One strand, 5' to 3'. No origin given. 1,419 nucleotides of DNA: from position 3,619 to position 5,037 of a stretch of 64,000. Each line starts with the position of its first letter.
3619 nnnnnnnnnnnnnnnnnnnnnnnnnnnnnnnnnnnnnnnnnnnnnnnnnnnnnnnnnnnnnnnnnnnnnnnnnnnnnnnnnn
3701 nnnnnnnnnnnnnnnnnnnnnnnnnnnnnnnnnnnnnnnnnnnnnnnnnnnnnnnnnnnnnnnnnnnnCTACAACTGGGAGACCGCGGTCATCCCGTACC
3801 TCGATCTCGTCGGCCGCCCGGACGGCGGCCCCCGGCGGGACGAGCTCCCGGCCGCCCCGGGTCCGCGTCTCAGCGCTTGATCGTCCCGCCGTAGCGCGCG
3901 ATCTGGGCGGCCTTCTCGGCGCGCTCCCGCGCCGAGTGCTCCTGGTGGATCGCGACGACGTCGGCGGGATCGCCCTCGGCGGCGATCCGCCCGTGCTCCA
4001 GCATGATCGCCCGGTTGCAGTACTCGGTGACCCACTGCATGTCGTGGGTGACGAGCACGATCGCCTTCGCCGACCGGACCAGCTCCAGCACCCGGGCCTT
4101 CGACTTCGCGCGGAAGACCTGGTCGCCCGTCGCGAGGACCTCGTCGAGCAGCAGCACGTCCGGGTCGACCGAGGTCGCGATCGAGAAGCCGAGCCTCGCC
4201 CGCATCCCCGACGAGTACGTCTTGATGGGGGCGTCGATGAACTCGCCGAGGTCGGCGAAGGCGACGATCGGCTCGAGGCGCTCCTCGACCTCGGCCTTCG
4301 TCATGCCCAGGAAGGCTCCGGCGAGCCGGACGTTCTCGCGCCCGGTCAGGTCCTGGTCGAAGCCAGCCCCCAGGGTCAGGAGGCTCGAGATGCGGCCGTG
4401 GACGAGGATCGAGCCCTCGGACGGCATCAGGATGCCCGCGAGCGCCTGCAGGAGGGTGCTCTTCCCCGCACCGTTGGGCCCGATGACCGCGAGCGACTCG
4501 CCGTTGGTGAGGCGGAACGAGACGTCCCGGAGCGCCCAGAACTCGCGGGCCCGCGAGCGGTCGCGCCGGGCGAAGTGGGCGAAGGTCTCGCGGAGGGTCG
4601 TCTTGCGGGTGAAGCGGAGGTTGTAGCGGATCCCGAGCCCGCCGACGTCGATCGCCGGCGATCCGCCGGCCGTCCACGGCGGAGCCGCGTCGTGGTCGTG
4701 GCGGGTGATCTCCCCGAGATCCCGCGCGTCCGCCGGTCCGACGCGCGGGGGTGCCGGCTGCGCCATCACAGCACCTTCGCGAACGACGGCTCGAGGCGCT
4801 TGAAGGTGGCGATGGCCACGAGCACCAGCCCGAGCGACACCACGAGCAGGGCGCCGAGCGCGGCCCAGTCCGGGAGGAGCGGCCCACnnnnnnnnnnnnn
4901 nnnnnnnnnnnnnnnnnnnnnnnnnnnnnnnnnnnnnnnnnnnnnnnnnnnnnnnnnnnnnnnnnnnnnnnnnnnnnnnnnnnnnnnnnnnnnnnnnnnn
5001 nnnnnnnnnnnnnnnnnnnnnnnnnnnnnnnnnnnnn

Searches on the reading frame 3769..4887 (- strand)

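Call 17: search_protein_families(library=pfam, proteins=[window:3769-4887:-], max_evalue=0.01)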
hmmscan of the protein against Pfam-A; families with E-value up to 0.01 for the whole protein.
window:3769-4887:- (372 aa): 0 families

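Call 18: search_protein_families(library=pfam, proteins=[window:3870-4829:-], max_evalue=0.01)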
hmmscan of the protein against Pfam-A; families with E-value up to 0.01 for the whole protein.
window:3870-4829:- (319 aa): 9 families
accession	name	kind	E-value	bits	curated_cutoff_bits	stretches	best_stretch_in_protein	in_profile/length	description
PF00005.33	ABC_tran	-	1.8e-21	77.6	25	1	100-231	1-135/137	ABC transporter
PF13555.12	AAA_29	-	7.5e-07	29.2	27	1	105-138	17-50/61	P-loop containing region of AAA domain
PF13304.12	AAA_21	-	1.9e-06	28.6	27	1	114-134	3-23/304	AAA domain, putative AbiEii toxin, Type IV TA system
PF13476.12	AAA_23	-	0.0002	22.5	27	1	101-134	11-43/201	AAA domain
PF13191.12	AAA_16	-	0.00021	22.3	32.6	1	96-268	8-145/167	AAA ATPase domain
PF13521.12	AAA_28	-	0.0011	19.7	27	0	114-193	3-80/164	AAA domain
PF02463.25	SMC_N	-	0.0019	18.1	40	0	112-143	26-57/220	RecF/RecN/SMC N terminal domain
PF13175.12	AAA_15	-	0.0045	17.1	32.1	1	99-134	13-47/374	AAA ATPase domain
PF13514.12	AAA_27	-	0.0065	16.5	22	0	104-134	18-50/206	AAA domain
